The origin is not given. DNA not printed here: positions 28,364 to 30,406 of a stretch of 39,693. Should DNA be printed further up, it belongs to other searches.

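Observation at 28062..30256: RPH/PEP-synthase-like swivel-His protein without any ATP-grasp domain, coupled to an NTF2-like protein at the end of an oxygenase operon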

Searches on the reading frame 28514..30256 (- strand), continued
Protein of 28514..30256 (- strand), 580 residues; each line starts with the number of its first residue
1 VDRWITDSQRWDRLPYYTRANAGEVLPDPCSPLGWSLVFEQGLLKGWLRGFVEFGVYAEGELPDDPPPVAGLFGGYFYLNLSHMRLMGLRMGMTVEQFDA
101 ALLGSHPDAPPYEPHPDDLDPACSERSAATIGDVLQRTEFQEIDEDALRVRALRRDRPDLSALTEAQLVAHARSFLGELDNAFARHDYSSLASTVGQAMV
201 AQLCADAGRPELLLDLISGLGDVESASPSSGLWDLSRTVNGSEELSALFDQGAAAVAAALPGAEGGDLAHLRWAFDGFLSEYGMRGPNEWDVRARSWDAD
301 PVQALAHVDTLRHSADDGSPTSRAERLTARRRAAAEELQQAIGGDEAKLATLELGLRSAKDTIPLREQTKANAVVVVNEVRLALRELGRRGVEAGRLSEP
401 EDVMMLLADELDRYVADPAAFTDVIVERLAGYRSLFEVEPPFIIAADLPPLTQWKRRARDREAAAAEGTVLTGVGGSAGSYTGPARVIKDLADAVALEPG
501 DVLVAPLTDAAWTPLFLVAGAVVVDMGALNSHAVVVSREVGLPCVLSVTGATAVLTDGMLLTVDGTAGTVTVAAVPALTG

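Call 74: search_protein_families(library=ncbifam, proteins=[L033:4-1275:+, L030:26-1375:+, L033:1272-2921:+, L030:1740-3455:+, P0158], max_evalue=1e-10)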
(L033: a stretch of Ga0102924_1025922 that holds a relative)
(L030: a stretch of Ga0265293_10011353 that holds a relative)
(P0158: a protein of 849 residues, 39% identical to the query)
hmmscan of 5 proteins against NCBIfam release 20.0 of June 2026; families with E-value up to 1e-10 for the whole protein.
L033:4-1275:+ (423 aa): 20 families
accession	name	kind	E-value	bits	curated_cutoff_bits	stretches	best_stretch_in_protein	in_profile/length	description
NF004531.0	PRK05878.1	equivalog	1.2e-171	571.9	456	2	2-291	11-302/534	pyruvate, phosphate dikinase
TIGR01828.1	pyru_phos_dikin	equivalog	3.3e-115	386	843.45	3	143-291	191-338/865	pyruvate, phosphate dikinase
NF005057.0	PRK06464.1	equivalog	6.9e-39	133.5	598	1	253-415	297-464/798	phosphoenolpyruvate synthase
TIGR01418.1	PEP_synth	equivalog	5.9e-34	117.5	739.75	1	253-412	291-457/784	pyruvate, water dikinase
NF052632.1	undecylprod_RedH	equivalog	5.1e-25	87.6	1350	0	303-411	767-875/880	undecylprodigiosin ligase RedH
NF004883.0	PRK06241.2-4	equivalog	7.4e-23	80.6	1063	0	309-412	810-911/928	phosphoenolpyruvate synthase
NF004881.0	PRK06241.2-2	equivalog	1.3e-22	79.9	883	1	312-411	790-887/898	phosphoenolpyruvate synthase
NF052631.1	prodigiosin_PigC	equivalog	4e-22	78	1300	0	311-411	779-879/883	prodigiosin ligase PigC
NF004878.0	PRK06241.1-3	subfamily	1.2e-18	66.6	945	0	313-409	790-884/891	phosphoenolpyruvate synthase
NF004877.0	PRK06241.1-2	subfamily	6.2e-18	64.5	866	0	314-410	770-864/869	phosphoenolpyruvate synthase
NF004882.0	PRK06241.2-3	equivalog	1.3e-17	63.3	850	1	313-412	720-817/827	phosphoenolpyruvate synthase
NF041857.1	RIF_Ptrans_rph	equivalog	6.1e-17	61.2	999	0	313-409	765-859/864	rifamycin-inactivating phosphotransferase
NF004880.0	PRK06241.2-1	equivalog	5.6e-16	57.6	972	0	306-404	734-827/837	phosphoenolpyruvate synthase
NF006152.0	PRK08296.1-4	equivalog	3.8e-15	55.3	723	1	312-411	507-605/609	hypothetical protein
NF006153.0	PRK08296.1-5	subfamily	4.7e-15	55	578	1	310-411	503-603/608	hypothetical protein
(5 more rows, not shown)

L030:26-1375:+ (449 aa): 20 families
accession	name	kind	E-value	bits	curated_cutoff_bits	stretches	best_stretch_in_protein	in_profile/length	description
NF004531.0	PRK05878.1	equivalog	4.4e-153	510.7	456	1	2-445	126-530/534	pyruvate, phosphate dikinase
TIGR01828.1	pyru_phos_dikin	equivalog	1.6e-98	330.8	843.45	1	41-378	190-536/865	pyruvate, phosphate dikinase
NF005057.0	PRK06464.1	equivalog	1.9e-34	118.9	598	1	152-347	297-467/798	phosphoenolpyruvate synthase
TIGR01418.1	PEP_synth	equivalog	1.4e-29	103.1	739.75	1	153-345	292-461/784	pyruvate, water dikinase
NF004881.0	PRK06241.2-2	equivalog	1.5e-20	73.1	883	0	243-340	790-887/898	phosphoenolpyruvate synthase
NF006153.0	PRK08296.1-5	subfamily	1.8e-15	56.4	578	1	241-341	503-604/608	hypothetical protein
NF004878.0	PRK06241.1-3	subfamily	4e-15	55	945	0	243-340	789-886/891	phosphoenolpyruvate synthase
NF052632.1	undecylprod_RedH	equivalog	9.2e-15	53.6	1350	0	289-340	824-875/880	undecylprodigiosin ligase RedH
NF006150.0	PRK08296.1-2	subfamily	3e-13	48.9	650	1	214-341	480-603/633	hypothetical protein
NF006152.0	PRK08296.1-4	equivalog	3.2e-13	49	723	1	246-340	510-605/609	hypothetical protein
NF041857.1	RIF_Ptrans_rph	equivalog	9.6e-13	47.4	999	0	268-340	789-861/864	rifamycin-inactivating phosphotransferase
NF052631.1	prodigiosin_PigC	equivalog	1.1e-12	46.8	1300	0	287-340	826-879/883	prodigiosin ligase PigC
NF004883.0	PRK06241.2-4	equivalog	2.5e-12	45.8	1063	0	252-340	822-910/928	phosphoenolpyruvate synthase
NF006149.0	PRK08296.1-1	equivalog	4.1e-12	45.3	730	1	243-340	466-564/568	hypothetical protein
NF004877.0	PRK06241.1-2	subfamily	8.7e-12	44.1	866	0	270-340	795-865/869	phosphoenolpyruvate synthase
NF004520.0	PRK05865.1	equivalog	1.6e-11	42.9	1509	1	230-342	724-836/854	sugar epimerase family protein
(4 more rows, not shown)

L033:1272-2921:+ (549 aa): 21 families
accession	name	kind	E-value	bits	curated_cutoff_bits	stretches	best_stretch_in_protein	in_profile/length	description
NF052632.1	undecylprod_RedH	equivalog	3.4e-43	147.7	1350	1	240-531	584-878/880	undecylprodigiosin ligase RedH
NF004881.0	PRK06241.2-2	equivalog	3.3e-42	144.8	883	1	240-531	594-890/898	phosphoenolpyruvate synthase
NF004878.0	PRK06241.1-3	subfamily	6.7e-38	130.3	945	1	240-531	593-889/891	phosphoenolpyruvate synthase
NF004520.0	PRK05865.1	equivalog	1.1e-36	126.1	1509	1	318-531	629-837/854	sugar epimerase family protein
NF041857.1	RIF_Ptrans_rph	equivalog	8.5e-34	117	999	1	341-531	675-864/864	rifamycin-inactivating phosphotransferase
NF052631.1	prodigiosin_PigC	equivalog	1e-32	113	1300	1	241-530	588-881/883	prodigiosin ligase PigC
NF004877.0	PRK06241.1-2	subfamily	3.2e-32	111.8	866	1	292-531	630-868/869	phosphoenolpyruvate synthase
NF004880.0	PRK06241.2-1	equivalog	1.6e-30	105.7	972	1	316-531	624-837/837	phosphoenolpyruvate synthase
NF004882.0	PRK06241.2-3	equivalog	6.8e-30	103.8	850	1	345-530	628-818/827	phosphoenolpyruvate synthase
NF006153.0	PRK08296.1-5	subfamily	7.2e-30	103.9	578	1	412-531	484-606/608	hypothetical protein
NF004879.0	PRK06241.1-4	equivalog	1.4e-26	93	976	1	347-531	685-868/868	phosphoenolpyruvate synthase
NF005057.0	PRK06464.1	equivalog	2e-25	89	598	1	429-528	357-460/798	phosphoenolpyruvate synthase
NF000283.1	RPH_KJ151292.1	equivalog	5.5e-25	87.7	1700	1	315-531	649-864/865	rifamycin-inactivating phosphotransferase Rph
NF006150.0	PRK08296.1-2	subfamily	4.2e-24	84.7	650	1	421-533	494-607/633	hypothetical protein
NF004883.0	PRK06241.2-4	equivalog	7e-24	84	1063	1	350-530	722-912/928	phosphoenolpyruvate synthase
NF004531.0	PRK05878.1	equivalog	5.4e-15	55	456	1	430-529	354-455/534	pyruvate, phosphate dikinase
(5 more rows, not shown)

L030:1740-3455:+ (571 aa): 20 families
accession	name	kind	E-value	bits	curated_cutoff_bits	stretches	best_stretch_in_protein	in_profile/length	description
NF004881.0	PRK06241.2-2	equivalog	1.1e-56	192.7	883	1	32-564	331-894/898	phosphoenolpyruvate synthase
NF004878.0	PRK06241.1-3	subfamily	9.6e-48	162.9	945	1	269-561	590-890/891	phosphoenolpyruvate synthase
NF052632.1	undecylprod_RedH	equivalog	6.5e-45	153.4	1350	1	77-560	372-878/880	undecylprodigiosin ligase RedH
NF052631.1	prodigiosin_PigC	equivalog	8.4e-44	149.7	1300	1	264-559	579-881/883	prodigiosin ligase PigC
NF004520.0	PRK05865.1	equivalog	4.4e-41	140.6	1509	1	14-569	304-846/854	sugar epimerase family protein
NF004877.0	PRK06241.1-2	subfamily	2.3e-40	138.7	866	1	269-560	570-868/869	phosphoenolpyruvate synthase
NF041857.1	RIF_Ptrans_rph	equivalog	2.1e-38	132.3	999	1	269-560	566-864/864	rifamycin-inactivating phosphotransferase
NF004880.0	PRK06241.2-1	equivalog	5.4e-38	130.5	972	1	269-560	541-837/837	phosphoenolpyruvate synthase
NF004879.0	PRK06241.1-4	equivalog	1.2e-32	113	976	1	269-560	570-868/868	phosphoenolpyruvate synthase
NF004882.0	PRK06241.2-3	equivalog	1.7e-32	112.5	850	1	198-562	468-821/827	phosphoenolpyruvate synthase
NF006153.0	PRK08296.1-5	subfamily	1.1e-30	106.6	578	1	448-561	494-607/608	hypothetical protein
NF004883.0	PRK06241.2-4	equivalog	1.5e-27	96.1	1063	1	215-560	551-913/928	phosphoenolpyruvate synthase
NF006151.0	PRK08296.1-3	equivalog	6.3e-27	94.3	693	1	446-560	489-603/604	hypothetical protein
NF000283.1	RPH_KJ151292.1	equivalog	8e-27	93.8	1700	1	270-560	567-864/865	rifamycin-inactivating phosphotransferase Rph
TIGR01418.1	PEP_synth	equivalog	4.7e-25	88.1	739.75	1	450-557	346-453/784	pyruvate, water dikinase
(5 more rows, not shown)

P0158 (849 aa): 217 families (the best 25 are shown)
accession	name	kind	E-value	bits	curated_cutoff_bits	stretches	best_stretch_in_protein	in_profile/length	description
NF052632.1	undecylprod_RedH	equivalog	1.8e-45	155.3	1350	1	504-844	538-878/880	undecylprodigiosin ligase RedH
NF004881.0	PRK06241.2-2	equivalog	1.5e-44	152.6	883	1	440-845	483-891/898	phosphoenolpyruvate synthase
NF005878.0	PRK07825.1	subfamily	1.9e-41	142.3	287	1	2-251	6-243/278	short chain dehydrogenase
NF005559.1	PRK07231.1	subfamily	2.3e-41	141.9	215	1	3-188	2-192/249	glucose 1-dehydrogenase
NF006565.0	PRK09072.1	equivalog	1.1e-39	136.6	238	1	1-187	1-189/265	SDR family oxidoreductase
NF004520.0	PRK05865.1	equivalog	1.4e-38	132.4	1509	1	499-846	526-839/854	sugar epimerase family protein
NF004825.0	PRK06181.1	equivalog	1.5e-38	132.6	215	1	3-186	4-192/268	SDR family oxidoreductase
NF041857.1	RIF_Ptrans_rph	equivalog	4.6e-38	131.1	999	1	534-844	555-864/864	rifamycin-inactivating phosphotransferase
NF004878.0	PRK06241.1-3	subfamily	2.5e-37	128.5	945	1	534-844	579-889/891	phosphoenolpyruvate synthase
NF006074.0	PRK08220.1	equivalog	7.3e-37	127.3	312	1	1-188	4-186/251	2,3-dihydro-2,3-dihydroxybenzoate dehydrogenase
NF052631.1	prodigiosin_PigC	equivalog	1.2e-36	126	1300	1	533-843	571-881/883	prodigiosin ligase PigC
NF004526.0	PRK05872.1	subfamily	2.5e-36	125.3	276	1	2-245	7-252/297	short-chain dehydrogenase/reductase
NF005672.0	PRK07454.1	equivalog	2.8e-35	121.7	234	1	6-189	7-195/241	SDR family oxidoreductase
NF040690.1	mycolate_SDR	equivalog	3.1e-35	121.8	380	1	7-186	10-193/265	mycolate reductase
NF004791.0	PRK06138.1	equivalog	4.7e-35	121.1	312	1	1-192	1-196/252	SDR family oxidoreductase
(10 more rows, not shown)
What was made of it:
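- On Short-PPDK plus H-type systems (PRK05878 partner; uncharacterised, defined here from genomic linkage): adjacent in L030 and L033 (call 74);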

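Call 77: find_encoding_contigs(protein=P0158, flank=10000, max_places=3)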
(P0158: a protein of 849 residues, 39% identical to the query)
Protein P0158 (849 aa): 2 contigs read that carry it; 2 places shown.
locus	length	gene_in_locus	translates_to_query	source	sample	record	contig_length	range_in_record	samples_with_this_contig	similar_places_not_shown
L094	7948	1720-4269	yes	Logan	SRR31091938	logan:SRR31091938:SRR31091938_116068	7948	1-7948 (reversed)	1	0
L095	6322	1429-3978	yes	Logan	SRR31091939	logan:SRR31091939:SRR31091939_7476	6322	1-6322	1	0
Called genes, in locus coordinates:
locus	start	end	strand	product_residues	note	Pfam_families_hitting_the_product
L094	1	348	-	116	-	?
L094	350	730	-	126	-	PF07883:Cupin_2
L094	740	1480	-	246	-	PF00392:GntR, PF07729:FCD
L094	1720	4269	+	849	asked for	PF00106:adh_short, PF01370:Epimerase (weak), PF08659:KR, PF13561:adh_short_C2, PF27448:Rph_4th, PF00391:PEP-utilizers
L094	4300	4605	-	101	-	-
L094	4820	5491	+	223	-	PF00561:Abhydrolase_1, PF12146:Hydrolase_4, PF12697:Abhydrolase_6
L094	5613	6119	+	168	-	-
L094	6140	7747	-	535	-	-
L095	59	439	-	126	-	PF07883:Cupin_2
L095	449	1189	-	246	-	PF00392:GntR, PF07729:FCD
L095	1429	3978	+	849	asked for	PF00106:adh_short, PF01370:Epimerase (weak), PF08659:KR, PF13561:adh_short_C2, PF27448:Rph_4th, PF00391:PEP-utilizers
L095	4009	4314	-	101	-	-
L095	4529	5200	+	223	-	PF00561:Abhydrolase_1, PF12146:Hydrolase_4, PF12697:Abhydrolase_6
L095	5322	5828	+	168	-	-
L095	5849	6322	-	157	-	?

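Call 78: find_encoding_contigs(protein=P0180, flank=8000, max_places=2)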
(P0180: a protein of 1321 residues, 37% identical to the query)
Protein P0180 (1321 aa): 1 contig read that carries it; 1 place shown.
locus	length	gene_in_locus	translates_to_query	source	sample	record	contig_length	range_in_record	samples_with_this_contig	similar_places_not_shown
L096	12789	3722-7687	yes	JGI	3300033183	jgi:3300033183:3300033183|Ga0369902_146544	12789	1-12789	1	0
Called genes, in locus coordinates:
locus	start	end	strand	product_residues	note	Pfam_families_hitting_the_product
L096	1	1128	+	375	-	?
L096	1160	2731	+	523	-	PF00005:ABC_tran, PF02463:SMC_N (faint), PF13304:AAA_21 (faint), PF00005:ABC_tran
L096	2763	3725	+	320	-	PF02653:BPD_transp_2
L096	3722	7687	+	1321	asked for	PF27448:Rph_4th, PF00391:PEP-utilizers, PF01326:PPDK_N, PF00391:PEP-utilizers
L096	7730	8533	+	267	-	PF00106:adh_short, PF08659:KR, PF13460:NAD_binding_10 (weak), PF13561:adh_short_C2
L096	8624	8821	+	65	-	PF13459:Fer4_15, PF13370:Fer4_13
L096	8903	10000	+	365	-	PF08240:ADH_N, PF00107:ADH_zinc_N, PF13602:ADH_zinc_N_2 (weak)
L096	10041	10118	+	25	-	-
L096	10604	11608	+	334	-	PF10282:Lactonase (faint), PF21783:YNCE (faint), PF22494:choice_anch_I (faint)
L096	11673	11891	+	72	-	PF00460:Flg_bb_rod (weak)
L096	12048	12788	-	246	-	?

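Call 79: search_protein_families(library=ncbifam, proteins=[L096:5462-7687:+], max_evalue=1e-20)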
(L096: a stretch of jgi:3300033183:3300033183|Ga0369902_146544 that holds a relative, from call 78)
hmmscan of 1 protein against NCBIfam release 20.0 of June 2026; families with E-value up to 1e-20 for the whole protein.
L096:5462-7687:+ (741 aa): 5 families
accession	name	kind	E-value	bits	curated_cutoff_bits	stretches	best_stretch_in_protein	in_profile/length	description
TIGR01828.1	pyru_phos_dikin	equivalog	1.8e-151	506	843.45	1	27-528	10-524/865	pyruvate, phosphate dikinase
NF004531.0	PRK05878.1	equivalog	2.4e-141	471.9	456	1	28-544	19-496/534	pyruvate, phosphate dikinase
NF005057.0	PRK06464.1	equivalog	8.1e-36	123.4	598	0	306-537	298-491/798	phosphoenolpyruvate synthase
TIGR01418.1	PEP_synth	equivalog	5.4e-31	107.7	739.75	0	306-536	292-486/784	pyruvate, water dikinase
NF004878.0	PRK06241.1-3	subfamily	8.1e-22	77.1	945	0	426-502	818-884/891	phosphoenolpyruvate synthase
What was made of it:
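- On Short-PPDK plus H-type systems (PRK05878 partner; uncharacterised, defined here from genomic linkage): as a fusion in P0180 (calls 78, 79);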

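Call 82: search_dna_similar(query=window:28514-30256:-, collection=plasmids, mode=protein, max_evalue=1e-20, max_rows=40)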
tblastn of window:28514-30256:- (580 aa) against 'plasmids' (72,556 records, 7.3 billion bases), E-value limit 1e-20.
Records with a match: 9; places in all: 16; records where one place covers at least 80% of the query: 5.
Best place of each record, by identity: <60% 9.
By first word of the organism name: Rhodococcus 6; Arthrobacter 1; Mycobacterium 1; Halorubrum 1.
By predicted mobility (MOB-suite, as given by PLSDB): mobilizable 5; non-mobilizable 4.
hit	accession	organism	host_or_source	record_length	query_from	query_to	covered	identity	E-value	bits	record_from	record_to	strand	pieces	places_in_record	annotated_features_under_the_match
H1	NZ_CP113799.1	Rhodococcus pyridinivorans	sediment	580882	1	558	96%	41.8%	9e-100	339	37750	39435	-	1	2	PEP-utilizing enzyme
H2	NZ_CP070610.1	Rhodococcus koreensis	cell culture,rhizosphere of apple ...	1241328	4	558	96%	38.4%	2e-90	312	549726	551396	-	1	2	record has no annotation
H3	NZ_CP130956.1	Rhodococcus opacus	cell culture,Sod-podzolic soil ...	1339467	4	558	96%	38.4%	2e-90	312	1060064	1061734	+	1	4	none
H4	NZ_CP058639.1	Rhodococcus sp. ZPP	cell culture,soil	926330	4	558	96%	38.2%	3e-88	306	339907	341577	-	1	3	PEP-utilizing enzyme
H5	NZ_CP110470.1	Rhodococcus opacus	cell culture,Soil contaminated by oil ...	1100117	4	558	96%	35.2%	6e-74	264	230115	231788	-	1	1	record has no annotation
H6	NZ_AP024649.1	Arthrobacter sp. StoSoilB13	-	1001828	167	558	68%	29.8%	3e-21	106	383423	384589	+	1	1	none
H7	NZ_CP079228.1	Rhodococcus sp. LW-XY12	pure culture,activated sludge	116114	268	558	50%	32.4%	2e-22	109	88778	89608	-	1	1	PEP-utilizing enzyme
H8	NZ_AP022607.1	Mycobacterium branderi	-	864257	276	558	49%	32.3%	3e-21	106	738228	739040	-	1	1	PEP-utilizing enzyme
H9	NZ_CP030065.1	Halorubrum sp. PV6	salt water,water sample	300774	275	559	49%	30.8%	2e-21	106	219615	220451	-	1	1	PEP/pyruvate-binding domain-containing protein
